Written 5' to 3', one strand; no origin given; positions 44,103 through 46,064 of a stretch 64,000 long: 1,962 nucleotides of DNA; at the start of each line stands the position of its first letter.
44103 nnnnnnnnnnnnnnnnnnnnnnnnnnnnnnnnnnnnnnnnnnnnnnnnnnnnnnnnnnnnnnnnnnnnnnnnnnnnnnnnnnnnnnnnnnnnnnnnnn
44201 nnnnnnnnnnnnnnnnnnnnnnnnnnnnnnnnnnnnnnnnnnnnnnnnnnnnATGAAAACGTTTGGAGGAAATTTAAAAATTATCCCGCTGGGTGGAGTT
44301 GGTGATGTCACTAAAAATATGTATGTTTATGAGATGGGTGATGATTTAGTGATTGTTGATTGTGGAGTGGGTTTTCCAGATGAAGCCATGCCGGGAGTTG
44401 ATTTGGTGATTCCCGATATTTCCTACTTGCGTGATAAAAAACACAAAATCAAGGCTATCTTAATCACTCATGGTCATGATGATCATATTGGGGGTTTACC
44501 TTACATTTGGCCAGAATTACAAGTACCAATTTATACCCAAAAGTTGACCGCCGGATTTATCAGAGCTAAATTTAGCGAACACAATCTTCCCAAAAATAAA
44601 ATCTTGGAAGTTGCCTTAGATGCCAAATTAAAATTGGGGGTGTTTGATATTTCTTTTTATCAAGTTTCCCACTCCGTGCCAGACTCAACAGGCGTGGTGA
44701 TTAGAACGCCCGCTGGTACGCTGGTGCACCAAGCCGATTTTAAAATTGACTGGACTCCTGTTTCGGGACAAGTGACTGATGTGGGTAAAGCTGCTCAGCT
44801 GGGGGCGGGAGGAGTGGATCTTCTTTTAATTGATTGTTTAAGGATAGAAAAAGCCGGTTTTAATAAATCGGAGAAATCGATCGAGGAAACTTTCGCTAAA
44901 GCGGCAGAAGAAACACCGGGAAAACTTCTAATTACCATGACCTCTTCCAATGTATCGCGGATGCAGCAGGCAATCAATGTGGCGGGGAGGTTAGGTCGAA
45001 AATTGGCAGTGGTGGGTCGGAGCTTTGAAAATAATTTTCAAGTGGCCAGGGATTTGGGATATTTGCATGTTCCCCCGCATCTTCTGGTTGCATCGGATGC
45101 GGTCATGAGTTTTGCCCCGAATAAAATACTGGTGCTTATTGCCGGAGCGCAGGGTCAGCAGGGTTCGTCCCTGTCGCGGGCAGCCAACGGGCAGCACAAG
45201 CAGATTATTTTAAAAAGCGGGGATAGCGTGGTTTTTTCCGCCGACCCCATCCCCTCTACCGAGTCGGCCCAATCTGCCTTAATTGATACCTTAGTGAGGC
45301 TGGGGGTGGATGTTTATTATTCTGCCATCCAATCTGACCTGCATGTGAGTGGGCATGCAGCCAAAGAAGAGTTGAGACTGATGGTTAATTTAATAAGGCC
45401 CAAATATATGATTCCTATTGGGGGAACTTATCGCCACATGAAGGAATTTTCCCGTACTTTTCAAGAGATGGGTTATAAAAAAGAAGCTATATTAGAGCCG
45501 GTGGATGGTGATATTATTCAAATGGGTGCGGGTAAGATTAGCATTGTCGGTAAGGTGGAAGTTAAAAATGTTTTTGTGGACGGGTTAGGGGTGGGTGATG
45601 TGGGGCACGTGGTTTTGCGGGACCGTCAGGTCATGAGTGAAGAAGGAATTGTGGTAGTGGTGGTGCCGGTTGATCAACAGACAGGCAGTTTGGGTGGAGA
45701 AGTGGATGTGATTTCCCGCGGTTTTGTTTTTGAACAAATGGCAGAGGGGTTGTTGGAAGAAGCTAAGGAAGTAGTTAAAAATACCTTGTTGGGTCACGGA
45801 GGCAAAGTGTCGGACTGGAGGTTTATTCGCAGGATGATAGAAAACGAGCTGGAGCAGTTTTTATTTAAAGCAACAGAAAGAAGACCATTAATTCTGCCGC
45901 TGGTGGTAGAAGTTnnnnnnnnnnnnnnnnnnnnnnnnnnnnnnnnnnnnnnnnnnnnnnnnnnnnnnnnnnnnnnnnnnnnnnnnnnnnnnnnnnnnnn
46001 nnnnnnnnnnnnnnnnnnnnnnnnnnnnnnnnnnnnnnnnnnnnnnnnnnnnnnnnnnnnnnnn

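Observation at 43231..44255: Stand-alone Lon-type AAA+ module (no N-domain, no protease) translationally coupled to RNase J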

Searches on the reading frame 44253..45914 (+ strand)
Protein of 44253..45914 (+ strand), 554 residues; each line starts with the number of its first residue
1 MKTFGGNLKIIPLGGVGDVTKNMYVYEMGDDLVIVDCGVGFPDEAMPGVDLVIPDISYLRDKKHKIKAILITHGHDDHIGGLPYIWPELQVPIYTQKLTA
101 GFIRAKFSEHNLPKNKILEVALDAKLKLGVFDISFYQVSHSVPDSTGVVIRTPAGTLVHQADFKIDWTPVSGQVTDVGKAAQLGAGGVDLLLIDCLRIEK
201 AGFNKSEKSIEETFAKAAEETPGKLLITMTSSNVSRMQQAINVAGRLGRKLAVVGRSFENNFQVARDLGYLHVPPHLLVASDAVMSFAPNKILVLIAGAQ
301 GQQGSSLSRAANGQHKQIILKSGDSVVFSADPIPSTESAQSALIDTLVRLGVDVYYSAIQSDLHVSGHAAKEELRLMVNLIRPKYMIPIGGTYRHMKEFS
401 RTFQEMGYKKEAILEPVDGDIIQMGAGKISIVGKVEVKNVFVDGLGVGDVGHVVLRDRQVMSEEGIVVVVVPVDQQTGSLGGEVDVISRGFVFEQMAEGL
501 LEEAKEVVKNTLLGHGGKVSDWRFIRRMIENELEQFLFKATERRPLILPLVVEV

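Call 3: search_protein_families(library=pfam, proteins=[window:44253-45914:+], max_evalue=0.01)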
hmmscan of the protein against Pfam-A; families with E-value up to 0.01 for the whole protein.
window:44253-45914:+ (554 aa): 5 families
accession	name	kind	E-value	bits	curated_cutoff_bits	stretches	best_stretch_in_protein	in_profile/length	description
PF22505.1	RNase_J_b_CASP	-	4.1e-35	120.7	27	1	223-347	2-126/126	Ribonuclease J, beta-CASP domain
PF17770.6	RNase_J_C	-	3e-25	89.6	23.8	1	454-554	1-102/102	Ribonuclease J C-terminal domain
PF00753.33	Lactamase_B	-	4.2e-15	56.6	22.7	1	18-162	3-149/196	Metallo-beta-lactamase superfamily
PF12706.13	Lactamase_B_2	-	5.9e-13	49.3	27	1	34-210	4-180/200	Beta-lactamase superfamily domain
PF07521.17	RMMBL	-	2.1e-09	37.7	21.6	1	362-409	11-59/63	Zn-dependent metallo-hydrolase RNA specificity domain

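Call 4: search_protein_families(library=ncbifam, proteins=[window:44253-45914:+], max_evalue=0.01)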
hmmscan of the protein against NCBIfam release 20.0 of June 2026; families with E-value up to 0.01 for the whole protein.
window:44253-45914:+ (554 aa): 19 families
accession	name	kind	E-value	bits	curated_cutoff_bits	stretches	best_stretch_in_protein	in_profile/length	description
NF047419.1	RNase_J1_RnjA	exception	2e-172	574.8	820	1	8-553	2-548/549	ribonuclease J1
TIGR00649.1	MG423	subfamily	6.1e-157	523.3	400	1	8-551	1-545/546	RNase J family beta-CASP ribonuclease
TIGR03675.1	arCOG00543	equivalog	4.6e-08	31.8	580.2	1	8-99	175-263/631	beta-CASP ribonuclease aCPSF1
NF012229.1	bla_class_B_core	domain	4.3e-07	30.2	100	1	59-138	45-125/139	metallo-beta-lactamase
TIGR03413.1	GSH_gloB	equivalog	9.4e-07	28.4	200.8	1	56-124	34-95/248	hydroxyacylglutathione hydrolase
NF033088.2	bla_subclass_B1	equivalog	6.2e-06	26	200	1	17-141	27-140/217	subclass B1 metallo-beta-lactamase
NF038231.1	MBL_Geo_Pelo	equivalog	1.9e-05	24.4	360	1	58-239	58-232/250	GPMC system MBL fold metallohydrolase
NF001911.0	PRK00685.1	equivalog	7.8e-05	22.3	144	1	60-162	35-135/228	metal-dependent hydrolase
NF002553.0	PRK02113.1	equivalog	0.00016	21.1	386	1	59-215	60-208/252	MBL fold metallo-hydrolase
NF000801.0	PRK00055.1-3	equivalog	0.00034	19.8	252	1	62-84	50-72/307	ribonuclease Z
NF045584.1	cas14_MBL_CASP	equivalog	0.00072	18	800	1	9-87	2-72/612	type VII CRISPR-associated protein Cas14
NF047974.1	blaCOR_B1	exception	0.00077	18.8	450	1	17-157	58-180/245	COR family subclass B1 metallo-beta-lactamase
TIGR02651.1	RNase_Z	equivalog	0.0011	18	292.95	1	63-85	49-71/302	ribonuclease Z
NF045721.1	blaBMHC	exception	0.0038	16.6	550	1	62-120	100-155/253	BMHC family subclass B1 metallo-beta-lactamase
NF008580.0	PRK11539.1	equivalog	0.0042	15.5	969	1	27-91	519-582/758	ComEC family protein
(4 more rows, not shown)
